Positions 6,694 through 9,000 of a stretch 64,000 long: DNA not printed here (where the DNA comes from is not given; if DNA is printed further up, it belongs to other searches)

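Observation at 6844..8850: Thioredoxin(TlpA)-octaheme cytochrome fusion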

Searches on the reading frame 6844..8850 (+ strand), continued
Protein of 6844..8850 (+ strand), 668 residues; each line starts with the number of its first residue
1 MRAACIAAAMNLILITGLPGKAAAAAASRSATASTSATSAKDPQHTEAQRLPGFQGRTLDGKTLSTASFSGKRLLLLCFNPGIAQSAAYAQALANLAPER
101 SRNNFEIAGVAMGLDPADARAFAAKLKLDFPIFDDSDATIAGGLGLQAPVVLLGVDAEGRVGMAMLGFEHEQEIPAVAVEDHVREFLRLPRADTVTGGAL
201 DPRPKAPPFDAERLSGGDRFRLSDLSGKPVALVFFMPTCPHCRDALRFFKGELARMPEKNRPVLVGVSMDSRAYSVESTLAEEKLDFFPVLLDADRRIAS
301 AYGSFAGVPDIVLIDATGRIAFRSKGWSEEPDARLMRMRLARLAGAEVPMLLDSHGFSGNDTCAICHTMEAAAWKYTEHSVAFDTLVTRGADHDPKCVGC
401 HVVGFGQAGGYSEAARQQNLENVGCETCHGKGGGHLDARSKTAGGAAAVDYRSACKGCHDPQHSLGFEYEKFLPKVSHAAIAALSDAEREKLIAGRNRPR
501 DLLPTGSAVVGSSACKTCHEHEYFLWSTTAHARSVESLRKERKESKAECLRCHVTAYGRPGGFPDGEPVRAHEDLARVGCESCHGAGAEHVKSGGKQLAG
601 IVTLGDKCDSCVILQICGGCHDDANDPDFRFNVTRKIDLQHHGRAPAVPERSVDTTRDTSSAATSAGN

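Call 17: find_encoding_contigs(protein=P0026, flank=10000, max_places=2)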
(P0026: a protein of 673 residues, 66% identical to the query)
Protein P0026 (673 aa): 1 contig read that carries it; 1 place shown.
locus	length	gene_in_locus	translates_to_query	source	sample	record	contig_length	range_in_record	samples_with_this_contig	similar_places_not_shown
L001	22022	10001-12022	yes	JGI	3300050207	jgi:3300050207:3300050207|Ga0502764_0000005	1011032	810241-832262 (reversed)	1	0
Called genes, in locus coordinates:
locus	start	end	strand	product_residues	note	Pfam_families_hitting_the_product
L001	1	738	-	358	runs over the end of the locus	PF13506:Glyco_transf_21 (weak), PF13641:Glyco_tranf_2_3, PF00535:Glycos_transf_2, PF10111:Glyco_tranf_2_2, PF12804:NTP_transf_3 (weak)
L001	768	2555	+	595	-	PF13231:PMT_2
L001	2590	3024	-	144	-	PF12276:DUF3617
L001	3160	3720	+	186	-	-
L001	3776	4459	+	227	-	PF14234:DUF4336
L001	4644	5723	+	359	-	PF13646:HEAT_2 (faint)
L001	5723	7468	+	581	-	PF01839:FG-GAP (faint), PF13517:FG-GAP_3 (weak)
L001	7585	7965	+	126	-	PF00903:Glyoxalase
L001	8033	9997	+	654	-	PF00916:Sulfate_transp, PF01740:STAS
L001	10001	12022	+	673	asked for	PF00578:AhpC-TSA, PF08534:Redoxin (weak), PF00578:AhpC-TSA, PF08534:Redoxin, PF14522:Cytochrome_C7 (faint), PF13435:Cytochrome_C554, PF14537:Cytochrom_c3_2 (faint), PF13435:Cytochrome_C554, +1 more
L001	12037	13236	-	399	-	PF03372:Exo_endo_phos, PF22669:Exo_endo_phos2 (faint)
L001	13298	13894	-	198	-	PF04075:F420H2_quin_red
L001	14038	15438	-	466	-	-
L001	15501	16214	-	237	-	PF00378:ECH_1, PF16113:ECH_2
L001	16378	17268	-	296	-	PF00685:Sulfotransfer_1, PF13469:Sulfotransfer_3 (weak)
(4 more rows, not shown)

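Call 18: find_encoding_contigs(protein=P0052, flank=10000, max_places=2)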
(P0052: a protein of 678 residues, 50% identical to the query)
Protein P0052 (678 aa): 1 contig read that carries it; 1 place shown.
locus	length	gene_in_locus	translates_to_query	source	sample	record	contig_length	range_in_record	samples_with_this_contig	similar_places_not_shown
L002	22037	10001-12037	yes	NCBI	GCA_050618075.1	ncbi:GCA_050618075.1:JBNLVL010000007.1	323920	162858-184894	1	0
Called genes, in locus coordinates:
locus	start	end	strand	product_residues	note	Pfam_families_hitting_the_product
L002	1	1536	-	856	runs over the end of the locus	PF13428:TPR_14 (faint), PF14559:TPR_19 (faint), PF23774:TPR_GEMI5 (faint), PF07719:TPR_2 (faint), PF12895:ANAPC3 (faint), PF14938:SNAP (weak), PF00069:Pkinase, PF07714:PK_Tyr_Ser-Thr, +2 more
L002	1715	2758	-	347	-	PF06068:TIP49 (faint), PF05496:RuvB_N, PF00004:AAA, PF07728:AAA_5 (weak), PF17864:AAA_lid_4, PF05491:WHD_RuvB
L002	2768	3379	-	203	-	PF01330:RuvA_N, PF21176:RecR_HhH (faint), PF14520:HHH_5, PF07499:RuvA_C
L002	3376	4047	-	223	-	PF02075:RuvC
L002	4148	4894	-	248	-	PF20772:TACO1_YebC_N, PF01709:Transcrip_reg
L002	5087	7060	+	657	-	PF00012:HSP70, PF06723:MreB_Mbl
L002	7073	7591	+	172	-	PF00226:DnaJ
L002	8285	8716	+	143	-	PF01796:OB_ChsH2_C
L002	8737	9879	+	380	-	PF00108:Thiolase_N, PF22691:Thiolase_C_1, PF02803:Thiolase_C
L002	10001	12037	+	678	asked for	PF00578:AhpC-TSA, PF08534:Redoxin (weak), PF13905:Thioredoxin_8 (faint), PF00578:AhpC-TSA, PF08534:Redoxin, PF14522:Cytochrome_C7 (faint), PF22113:Mtrc-MtrF_II-IV_dom (faint), PF13435:Cytochrome_C554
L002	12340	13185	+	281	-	PF03167:UDG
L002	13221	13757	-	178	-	PF00731:AIRC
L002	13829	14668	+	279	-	PF08501:Shikimate_dh_N, PF01488:Shikimate_DH, PF18317:SDH_C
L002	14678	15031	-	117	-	PF12797:Fer4_2 (faint), PF13237:Fer4_10 (faint), PF12838:Fer4_7, PF13187:Fer4_9 (faint), PF13484:Fer4_16 (faint), PF00037:Fer4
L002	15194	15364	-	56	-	PF00471:Ribosomal_L33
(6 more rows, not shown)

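Call 19: find_encoding_contigs(protein=P0068, flank=8000, max_places=1)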
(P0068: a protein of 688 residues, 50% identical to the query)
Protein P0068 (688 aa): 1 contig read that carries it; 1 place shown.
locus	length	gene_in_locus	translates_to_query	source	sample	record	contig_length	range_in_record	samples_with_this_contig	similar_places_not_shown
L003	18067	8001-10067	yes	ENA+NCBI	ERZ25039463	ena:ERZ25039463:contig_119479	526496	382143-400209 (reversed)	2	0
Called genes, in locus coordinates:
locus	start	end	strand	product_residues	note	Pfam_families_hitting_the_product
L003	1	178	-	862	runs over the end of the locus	PF23774:TPR_GEMI5 (faint), PF07719:TPR_2 (faint), PF13174:TPR_6 (faint), PF13176:TPR_7 (faint), PF13414:TPR_11 (faint), PF13424:TPR_12 (faint), PF00069:Pkinase, PF07714:PK_Tyr_Ser-Thr, +7 more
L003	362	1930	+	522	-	PF01839:FG-GAP (faint), PF13517:FG-GAP_3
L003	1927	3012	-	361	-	PF05496:RuvB_N, PF00004:AAA, PF07728:AAA_5 (weak), PF17864:AAA_lid_4, PF05491:WHD_RuvB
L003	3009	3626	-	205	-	PF01330:RuvA_N, PF21176:RecR_HhH (faint), PF14520:HHH_5, PF07499:RuvA_C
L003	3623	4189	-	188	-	PF02075:RuvC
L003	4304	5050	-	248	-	PF20772:TACO1_YebC_N, PF01709:Transcrip_reg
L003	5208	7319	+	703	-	PF00012:HSP70, PF06723:MreB_Mbl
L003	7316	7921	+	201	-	PF00226:DnaJ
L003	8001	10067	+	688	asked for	PF00578:AhpC-TSA, PF13098:Thioredoxin_2 (faint), PF00578:AhpC-TSA, PF08534:Redoxin, PF13905:Thioredoxin_8 (weak), PF13435:Cytochrome_C554, PF22113:Mtrc-MtrF_II-IV_dom (weak), PF13435:Cytochrome_C554, +2 more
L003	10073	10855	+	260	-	PF00378:ECH_1, PF16113:ECH_2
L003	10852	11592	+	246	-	PF03167:UDG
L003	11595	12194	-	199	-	PF00731:AIRC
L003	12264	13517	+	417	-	PF08240:ADH_N, PF16912:Glu_dehyd_C, PF00107:ADH_zinc_N, PF13602:ADH_zinc_N_2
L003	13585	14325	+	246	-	PF08501:Shikimate_dh_N, PF01488:Shikimate_DH, PF18317:SDH_C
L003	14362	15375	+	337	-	PF03446:NAD_binding_2, PF03807:F420_oxidored, PF00393:6PGD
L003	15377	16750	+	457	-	PF00479:G6PD_N, PF02781:G6PD_C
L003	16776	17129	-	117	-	PF12797:Fer4_2 (faint), PF13237:Fer4_10 (faint), PF14697:Fer4_21 (faint), PF12838:Fer4_7, PF00037:Fer4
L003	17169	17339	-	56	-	PF00471:Ribosomal_L33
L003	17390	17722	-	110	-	PF00467:KOW, PF17136:ribosomal_L24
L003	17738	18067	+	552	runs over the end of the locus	PF22807:TrAA12, PF23500:DUF7133 (weak), PF07995:GSDH, PF22807:TrAA12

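Call 20: find_encoding_contigs(protein=P0113, flank=8000, max_places=1)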
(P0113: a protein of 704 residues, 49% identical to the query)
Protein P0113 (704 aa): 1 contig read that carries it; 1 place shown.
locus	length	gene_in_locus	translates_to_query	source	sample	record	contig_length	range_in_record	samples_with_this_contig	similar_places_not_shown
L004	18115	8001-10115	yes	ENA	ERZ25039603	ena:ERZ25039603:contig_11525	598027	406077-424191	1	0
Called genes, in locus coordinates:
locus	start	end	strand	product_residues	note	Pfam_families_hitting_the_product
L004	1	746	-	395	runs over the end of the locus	PF00515:TPR_1 (faint), PF07719:TPR_2 (faint), PF13174:TPR_6 (faint), PF13176:TPR_7 (faint), PF13432:TPR_16 (faint), PF00069:Pkinase, PF07714:PK_Tyr_Ser-Thr, PF03109:ABC1 (weak), +2 more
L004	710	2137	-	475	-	PF00637:Clathrin (faint), PF13174:TPR_6 (faint), PF13176:TPR_7 (faint), PF14938:SNAP (faint), PF25170:TPR_WDR35 (faint)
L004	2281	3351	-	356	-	PF06068:TIP49 (faint), PF05496:RuvB_N, PF00004:AAA, PF07728:AAA_5 (faint), PF17864:AAA_lid_4, PF05491:WHD_RuvB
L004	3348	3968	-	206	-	PF01330:RuvA_N, PF21176:RecR_HhH (faint), PF14520:HHH_5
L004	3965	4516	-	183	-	PF02075:RuvC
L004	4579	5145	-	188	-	PF01709:Transcrip_reg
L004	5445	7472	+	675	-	PF00012:HSP70, PF06723:MreB_Mbl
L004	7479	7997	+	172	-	PF00226:DnaJ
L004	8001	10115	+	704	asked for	PF00578:AhpC-TSA, PF08534:Redoxin, PF14522:Cytochrome_C7 (faint), PF13435:Cytochrome_C554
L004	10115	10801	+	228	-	PF03167:UDG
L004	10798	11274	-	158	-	PF00731:AIRC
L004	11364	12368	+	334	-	PF08240:ADH_N, PF16912:Glu_dehyd_C (weak), PF00107:ADH_zinc_N, PF13602:ADH_zinc_N_2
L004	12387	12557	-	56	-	PF00471:Ribosomal_L33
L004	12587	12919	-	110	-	PF00467:KOW, PF17136:ribosomal_L24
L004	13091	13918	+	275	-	-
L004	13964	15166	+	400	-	PF13519:VWA_2, PF00092:VWA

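Call 21: find_encoding_contigs(protein=P0002, flank=8000, max_places=2)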
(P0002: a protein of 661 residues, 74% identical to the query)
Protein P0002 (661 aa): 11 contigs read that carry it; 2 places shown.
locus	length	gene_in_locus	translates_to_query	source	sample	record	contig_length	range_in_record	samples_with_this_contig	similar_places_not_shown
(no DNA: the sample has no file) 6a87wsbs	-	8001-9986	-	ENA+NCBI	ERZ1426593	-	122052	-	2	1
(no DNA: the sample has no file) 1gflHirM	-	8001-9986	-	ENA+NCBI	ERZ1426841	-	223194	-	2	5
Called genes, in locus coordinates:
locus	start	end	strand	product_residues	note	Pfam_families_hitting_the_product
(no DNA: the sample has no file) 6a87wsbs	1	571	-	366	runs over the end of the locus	PF00724:Oxidored_FMN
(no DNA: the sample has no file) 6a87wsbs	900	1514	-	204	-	PF01135:PCMT, PF13489:Methyltransf_23, PF01209:Ubie_methyltran, PF06325:PrmA, PF13847:Methyltransf_31, PF08241:Methyltransf_11, PF08242:Methyltransf_12, PF13649:Methyltransf_25, +5 more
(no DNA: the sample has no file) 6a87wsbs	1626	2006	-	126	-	PF00903:Glyoxalase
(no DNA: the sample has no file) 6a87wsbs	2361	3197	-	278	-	PF01226:Form_Nir_trans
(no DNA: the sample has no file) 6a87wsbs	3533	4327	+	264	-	PF00378:ECH_1, PF16113:ECH_2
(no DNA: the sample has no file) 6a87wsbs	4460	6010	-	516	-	PF04349:MdoG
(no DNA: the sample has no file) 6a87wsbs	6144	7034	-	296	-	PF10340:Say1_Mug180, PF20434:BD-FAE, PF07859:Abhydrolase_3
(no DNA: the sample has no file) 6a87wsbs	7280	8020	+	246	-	PF06314:ADC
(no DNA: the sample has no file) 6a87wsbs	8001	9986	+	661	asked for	PF00578:AhpC-TSA (weak), PF08534:Redoxin (weak), PF13905:Thioredoxin_8 (faint), PF00578:AhpC-TSA, PF08534:Redoxin, PF14522:Cytochrome_C7 (faint), PF13435:Cytochrome_C554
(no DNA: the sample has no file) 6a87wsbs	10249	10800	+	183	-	-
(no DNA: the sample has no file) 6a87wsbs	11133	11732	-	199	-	PF01553:Acyltransferase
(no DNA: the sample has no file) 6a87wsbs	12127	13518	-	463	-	PF12588:PSDC, PF02666:PS_Dcarbxylase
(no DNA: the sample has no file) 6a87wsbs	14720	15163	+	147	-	-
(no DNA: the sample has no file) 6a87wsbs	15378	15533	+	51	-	-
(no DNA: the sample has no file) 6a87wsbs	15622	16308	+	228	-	-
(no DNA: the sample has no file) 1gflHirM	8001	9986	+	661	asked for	PF00578:AhpC-TSA (weak), PF08534:Redoxin (weak), PF13905:Thioredoxin_8 (faint), PF00578:AhpC-TSA, PF08534:Redoxin, PF14522:Cytochrome_C7 (faint), PF13435:Cytochrome_C554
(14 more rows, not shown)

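Call 27: predict_structure(alignment_id=A1)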
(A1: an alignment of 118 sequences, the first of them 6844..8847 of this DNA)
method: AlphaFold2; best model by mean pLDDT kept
length: 668 residues; sequences in the alignment: 118
mean_pLDDT: 88.0   pTM: 0.85
mean pLDDT of the five models: 88.0, 87.9, 87.1, 81.4, 80.5
residues with pLDDT >= 90: 479; 70-90: 110; 50-70: 29; < 50: 50
segments of 3 or more residues with pLDDT < 50: 1-5, 14-38, 650-668
pLDDT, mean of each block of 10 residues (from residue 1): 48 43 36 44 76 98 97 97 96 97 96 94 98 97 96 97 94 92 95 89 96 97 98 98 98 97 98 96 98 95 91 98 95 97 97 93 95 95 93 91 95 92 93 82 67 90 86 94 97 89 87 91 92 94 96 94 96 95 90 85 78 87 89 86 65 43 40
secondary structure, 60 per line:
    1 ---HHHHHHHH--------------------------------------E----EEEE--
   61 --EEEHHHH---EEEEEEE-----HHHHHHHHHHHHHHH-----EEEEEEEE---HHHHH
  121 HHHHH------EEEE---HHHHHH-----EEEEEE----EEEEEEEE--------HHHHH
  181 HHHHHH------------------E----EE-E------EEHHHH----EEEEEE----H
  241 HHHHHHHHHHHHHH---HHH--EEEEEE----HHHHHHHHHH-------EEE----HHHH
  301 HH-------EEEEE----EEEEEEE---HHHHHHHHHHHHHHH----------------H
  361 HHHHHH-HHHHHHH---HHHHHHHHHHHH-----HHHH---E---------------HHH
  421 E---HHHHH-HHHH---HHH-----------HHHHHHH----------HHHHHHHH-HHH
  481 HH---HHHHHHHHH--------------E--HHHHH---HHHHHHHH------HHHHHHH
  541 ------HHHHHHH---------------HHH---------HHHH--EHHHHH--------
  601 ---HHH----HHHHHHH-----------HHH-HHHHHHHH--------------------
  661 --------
elements in order: H4-11 E55-58 E63-65 H66-69 E73-79 H85-99 E105-112 H116-125 E132-135 H139-144 E150-155 E160-167 H176-186 H222-225 E230-235 H240-254 E263-268 H273-282 E290-292 H297-302 E310-314 E319-325 H329-343 H360-366 H368-374 H378-389 H395-398 H425-429 H431-434 H452-458 H469-476 H478-482 H486-494 H512-516 H520-527 H534-540 H547-553 H581-584 H588-592 H611-617 H633-640

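Call 29: fold_search(model_id=the predicted structure, library=pdb)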
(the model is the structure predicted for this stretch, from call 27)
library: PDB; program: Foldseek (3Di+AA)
matches with E <= 10: 1446; with E <= 0.001: 675
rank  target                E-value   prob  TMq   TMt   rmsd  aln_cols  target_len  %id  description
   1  1st9_B                5.1e-10  1.00  0.19  0.87   3.0       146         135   25  Crystal Structure of a Soluble Domain of ResA in the Oxidised Form (released 2004-05-11)
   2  3c71                  6.0e-10  1.00  0.19  0.84   4.0       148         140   16  Structure of a ResA variant with a DsbA-like active site motif (CPHC) (released 2008-08-12)
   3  2h1b_A                7.1e-10  1.00  0.18  0.80   1.9       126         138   28  ResA E80Q (released 2006-09-19)
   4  1su9_B                7.9e-10  1.00  0.19  0.86   2.0       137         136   17  Reduced structure of the soluble domain of ResA (released 2004-05-11)
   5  2f9s_A                8.3e-10  1.00  0.19  0.87   2.0       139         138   17  2nd Crystal Structure Of A Soluble Domain Of ResA In The Oxidised Form (released 2006-04-18)
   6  2h19_B                8.7e-10  1.00  0.19  0.87   2.0       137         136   17  Crystal Structure of ResA Cys77Ala Variant (released 2006-09-19)
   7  2h19_A                8.7e-10  1.00  0.18  0.81   1.8       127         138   27  Crystal Structure of ResA Cys77Ala Variant (released 2006-09-19)
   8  3c73_B                1.1e-09  1.00  0.19  0.85   2.9       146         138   25  Structure of CEHC variant ResA (released 2008-08-12)
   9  2h1a_B                1.7e-09  1.00  0.19  0.86   4.3       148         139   16  ResA C74A Variant (released 2006-09-19)
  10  3c73_A                1.8e-09  1.00  0.18  0.82   1.9       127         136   28  Structure of CEHC variant ResA (released 2008-08-12)
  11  3gl3_C                1.9e-09  1.00  0.20  0.91   1.9       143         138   24  Crystal structure of a putative Thiol:disulfide interchange protein DsbE from Chlorobium tepidum (released 2009-03-31)
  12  2h1g_B                2.0e-09  1.00  0.19  0.87   3.9       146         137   16  ResA C74A/C77A (released 2006-09-19)
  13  3gl3_A                2.2e-09  1.00  0.20  0.90   2.6       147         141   25  Crystal structure of a putative Thiol:disulfide interchange protein DsbE from Chlorobium tepidum (released 2009-03-31)
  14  1su9_A                2.2e-09  1.00  0.18  0.81   1.8       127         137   28  Reduced structure of the soluble domain of ResA (released 2004-05-11)
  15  2h1g_A                2.2e-09  1.00  0.19  0.87   3.3       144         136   17  ResA C74A/C77A (released 2006-09-19)
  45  2l5o_MODEL_1_A        8.4e-08  1.00  0.19  0.74   4.5       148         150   21  Solution Structure of a Putative Thioredoxin from Neisseria meningitidis (released 2010-12-15)
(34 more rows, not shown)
